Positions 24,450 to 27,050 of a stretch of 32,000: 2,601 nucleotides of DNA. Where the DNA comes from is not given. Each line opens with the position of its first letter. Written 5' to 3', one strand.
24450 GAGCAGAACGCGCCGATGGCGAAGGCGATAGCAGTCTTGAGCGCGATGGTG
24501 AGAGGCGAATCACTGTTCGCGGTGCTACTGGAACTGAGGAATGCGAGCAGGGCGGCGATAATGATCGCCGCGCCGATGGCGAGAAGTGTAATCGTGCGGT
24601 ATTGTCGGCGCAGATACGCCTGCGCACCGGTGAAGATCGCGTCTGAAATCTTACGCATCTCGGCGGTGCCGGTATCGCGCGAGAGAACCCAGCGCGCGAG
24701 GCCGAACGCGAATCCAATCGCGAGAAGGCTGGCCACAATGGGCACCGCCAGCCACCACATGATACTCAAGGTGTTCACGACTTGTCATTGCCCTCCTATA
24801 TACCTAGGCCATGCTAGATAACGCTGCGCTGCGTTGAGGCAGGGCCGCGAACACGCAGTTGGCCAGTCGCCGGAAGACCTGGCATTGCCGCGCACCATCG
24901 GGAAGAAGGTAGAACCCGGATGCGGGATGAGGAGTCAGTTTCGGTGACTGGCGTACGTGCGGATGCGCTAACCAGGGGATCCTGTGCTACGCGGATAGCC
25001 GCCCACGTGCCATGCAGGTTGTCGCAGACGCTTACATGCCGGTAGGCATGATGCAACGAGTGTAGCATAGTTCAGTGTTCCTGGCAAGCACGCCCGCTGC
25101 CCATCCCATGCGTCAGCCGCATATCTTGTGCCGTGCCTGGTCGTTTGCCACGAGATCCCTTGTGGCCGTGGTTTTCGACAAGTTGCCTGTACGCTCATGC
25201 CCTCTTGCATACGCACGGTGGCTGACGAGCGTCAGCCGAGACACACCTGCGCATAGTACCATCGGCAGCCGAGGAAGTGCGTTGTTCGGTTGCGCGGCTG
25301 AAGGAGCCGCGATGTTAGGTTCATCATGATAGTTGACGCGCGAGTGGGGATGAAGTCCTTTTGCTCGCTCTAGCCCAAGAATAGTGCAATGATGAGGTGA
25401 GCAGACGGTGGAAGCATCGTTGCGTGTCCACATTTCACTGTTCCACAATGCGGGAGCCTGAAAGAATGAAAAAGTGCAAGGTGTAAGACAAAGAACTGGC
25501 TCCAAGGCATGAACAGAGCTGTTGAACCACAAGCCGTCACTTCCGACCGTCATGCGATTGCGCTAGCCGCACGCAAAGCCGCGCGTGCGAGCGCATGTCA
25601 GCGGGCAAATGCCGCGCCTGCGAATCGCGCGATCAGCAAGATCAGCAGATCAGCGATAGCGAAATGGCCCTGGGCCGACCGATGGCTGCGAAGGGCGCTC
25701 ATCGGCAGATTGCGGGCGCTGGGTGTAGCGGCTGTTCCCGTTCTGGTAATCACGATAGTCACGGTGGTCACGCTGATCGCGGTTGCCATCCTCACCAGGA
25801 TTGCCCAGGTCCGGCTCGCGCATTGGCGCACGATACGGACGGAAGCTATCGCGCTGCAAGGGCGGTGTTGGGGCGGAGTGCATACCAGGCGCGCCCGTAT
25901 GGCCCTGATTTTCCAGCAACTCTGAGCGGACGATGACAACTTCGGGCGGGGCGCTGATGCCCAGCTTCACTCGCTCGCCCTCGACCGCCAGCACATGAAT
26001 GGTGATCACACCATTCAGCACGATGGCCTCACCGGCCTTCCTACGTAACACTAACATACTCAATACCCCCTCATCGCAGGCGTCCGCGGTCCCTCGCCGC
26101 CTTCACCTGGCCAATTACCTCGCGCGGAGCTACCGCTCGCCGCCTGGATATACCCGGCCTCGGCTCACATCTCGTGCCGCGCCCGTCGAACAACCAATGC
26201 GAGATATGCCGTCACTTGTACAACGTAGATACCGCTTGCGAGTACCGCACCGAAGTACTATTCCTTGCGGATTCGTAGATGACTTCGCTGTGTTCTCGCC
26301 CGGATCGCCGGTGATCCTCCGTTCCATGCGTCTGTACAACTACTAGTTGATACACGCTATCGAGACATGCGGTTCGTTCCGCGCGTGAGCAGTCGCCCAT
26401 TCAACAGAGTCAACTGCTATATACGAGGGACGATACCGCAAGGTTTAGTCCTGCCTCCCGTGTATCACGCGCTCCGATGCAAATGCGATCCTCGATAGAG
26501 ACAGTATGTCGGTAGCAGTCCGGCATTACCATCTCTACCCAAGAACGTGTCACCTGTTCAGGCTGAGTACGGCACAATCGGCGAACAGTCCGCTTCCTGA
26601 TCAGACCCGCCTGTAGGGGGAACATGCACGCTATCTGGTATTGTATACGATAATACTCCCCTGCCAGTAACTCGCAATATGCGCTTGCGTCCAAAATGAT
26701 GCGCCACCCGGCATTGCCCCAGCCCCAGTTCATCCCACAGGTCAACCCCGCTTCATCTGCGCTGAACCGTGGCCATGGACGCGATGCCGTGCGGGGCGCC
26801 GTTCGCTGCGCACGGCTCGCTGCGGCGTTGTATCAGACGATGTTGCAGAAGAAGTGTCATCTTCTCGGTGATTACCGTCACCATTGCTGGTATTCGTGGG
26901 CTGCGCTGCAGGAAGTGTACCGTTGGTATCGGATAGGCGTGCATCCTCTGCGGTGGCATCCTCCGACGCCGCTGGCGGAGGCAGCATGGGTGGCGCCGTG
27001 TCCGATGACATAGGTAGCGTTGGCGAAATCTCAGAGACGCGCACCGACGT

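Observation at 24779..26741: Orphan csrA-like gene alone in a ~2 kb ORF-poor, lower-GC island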

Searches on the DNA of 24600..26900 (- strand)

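Call 4: search_rna_families(source=window, start=24600, end=26900, threshold=evalue, max_evalue=10, show_alignments=5)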
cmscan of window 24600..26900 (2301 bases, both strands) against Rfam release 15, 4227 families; matches with E-value up to 10: 2.
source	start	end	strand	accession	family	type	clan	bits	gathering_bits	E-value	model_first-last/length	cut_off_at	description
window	25417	25464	-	RF00712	mir-460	Gene; miRNA;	-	18.1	52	0.62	1-77/77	no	mir-460 microRNA precursor family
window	26449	26507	-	RF00584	SNORD105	Gene; snRNA; snoRNA; CD-box;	CL00075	17.6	45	2.9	1-87/87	no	Small nucleolar RNA SNORD105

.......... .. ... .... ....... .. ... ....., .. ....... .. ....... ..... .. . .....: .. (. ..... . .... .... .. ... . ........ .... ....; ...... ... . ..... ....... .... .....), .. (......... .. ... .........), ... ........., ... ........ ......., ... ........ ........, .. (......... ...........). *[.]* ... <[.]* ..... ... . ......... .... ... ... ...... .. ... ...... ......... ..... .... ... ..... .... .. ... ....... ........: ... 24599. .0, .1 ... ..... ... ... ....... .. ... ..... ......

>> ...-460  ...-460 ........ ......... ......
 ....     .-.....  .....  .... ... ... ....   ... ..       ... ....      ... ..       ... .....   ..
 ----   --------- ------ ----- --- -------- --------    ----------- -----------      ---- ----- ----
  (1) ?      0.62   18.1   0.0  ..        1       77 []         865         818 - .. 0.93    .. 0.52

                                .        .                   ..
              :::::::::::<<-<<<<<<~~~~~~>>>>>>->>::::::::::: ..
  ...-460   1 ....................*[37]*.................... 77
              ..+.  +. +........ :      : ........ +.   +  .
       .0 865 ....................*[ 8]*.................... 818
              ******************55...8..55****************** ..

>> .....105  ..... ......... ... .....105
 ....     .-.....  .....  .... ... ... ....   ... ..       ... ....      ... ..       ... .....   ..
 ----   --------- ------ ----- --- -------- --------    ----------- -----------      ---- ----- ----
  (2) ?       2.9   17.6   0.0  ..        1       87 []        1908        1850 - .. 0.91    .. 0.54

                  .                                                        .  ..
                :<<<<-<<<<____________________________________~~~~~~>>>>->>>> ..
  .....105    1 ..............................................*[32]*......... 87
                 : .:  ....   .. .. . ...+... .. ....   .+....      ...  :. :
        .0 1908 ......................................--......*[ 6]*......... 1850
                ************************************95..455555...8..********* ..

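Call 51: search_rna_families(sources=[L014, L025, L191, L009, L134, L044], threshold=evalue, max_evalue=1)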
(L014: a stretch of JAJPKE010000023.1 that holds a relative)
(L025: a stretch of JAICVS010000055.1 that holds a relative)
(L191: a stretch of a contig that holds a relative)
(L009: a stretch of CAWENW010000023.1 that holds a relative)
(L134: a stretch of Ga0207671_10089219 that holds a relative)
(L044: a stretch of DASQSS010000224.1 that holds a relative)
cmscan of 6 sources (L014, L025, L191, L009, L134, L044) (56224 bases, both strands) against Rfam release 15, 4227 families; matches with E-value up to 1: 5.
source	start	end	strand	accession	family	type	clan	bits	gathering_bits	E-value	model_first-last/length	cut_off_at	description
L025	1773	1843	+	RF00005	tRNA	Gene; tRNA;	CL00001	67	29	1.8e-12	1-71/71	no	tRNA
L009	1972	2042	+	RF00005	tRNA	Gene; tRNA;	CL00001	66.5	29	2.4e-12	1-71/71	no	tRNA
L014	1339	1409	+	RF00005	tRNA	Gene; tRNA;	CL00001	65.4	29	5.1e-12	1-71/71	no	tRNA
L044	1929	2000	+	RF00005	tRNA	Gene; tRNA;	CL00001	64.5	29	9e-12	1-71/71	no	tRNA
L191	463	535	-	RF02674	AsdA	Gene; antisense;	-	29.6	52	0.042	1-81/81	no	antisense RNA of dnaA mRNA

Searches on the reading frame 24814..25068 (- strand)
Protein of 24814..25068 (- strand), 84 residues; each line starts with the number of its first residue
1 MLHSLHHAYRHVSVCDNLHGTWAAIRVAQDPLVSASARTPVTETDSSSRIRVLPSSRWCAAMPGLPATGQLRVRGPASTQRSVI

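Call 7: search_protein_families(library=pfam, proteins=[window:24814-25068:-], max_evalue=1)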
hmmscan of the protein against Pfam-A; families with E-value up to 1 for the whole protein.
window:24814-25068:- (84 aa): 0 families

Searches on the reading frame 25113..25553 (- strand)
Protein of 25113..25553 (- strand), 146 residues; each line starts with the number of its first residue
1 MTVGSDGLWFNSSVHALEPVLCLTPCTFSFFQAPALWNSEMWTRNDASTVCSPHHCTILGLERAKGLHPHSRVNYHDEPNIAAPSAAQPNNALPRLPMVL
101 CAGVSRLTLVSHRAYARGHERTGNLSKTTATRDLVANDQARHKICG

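Call 7: search_protein_families(library=pfam, proteins=[window:25113-25553:-], max_evalue=1)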
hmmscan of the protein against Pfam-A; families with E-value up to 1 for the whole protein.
window:25113-25553:- (146 aa): 0 families
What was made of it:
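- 25088..25649 (-): Lineage-specific spacer between the csrA stop codon and the hppA promoter. No Pfam hit (call 7).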
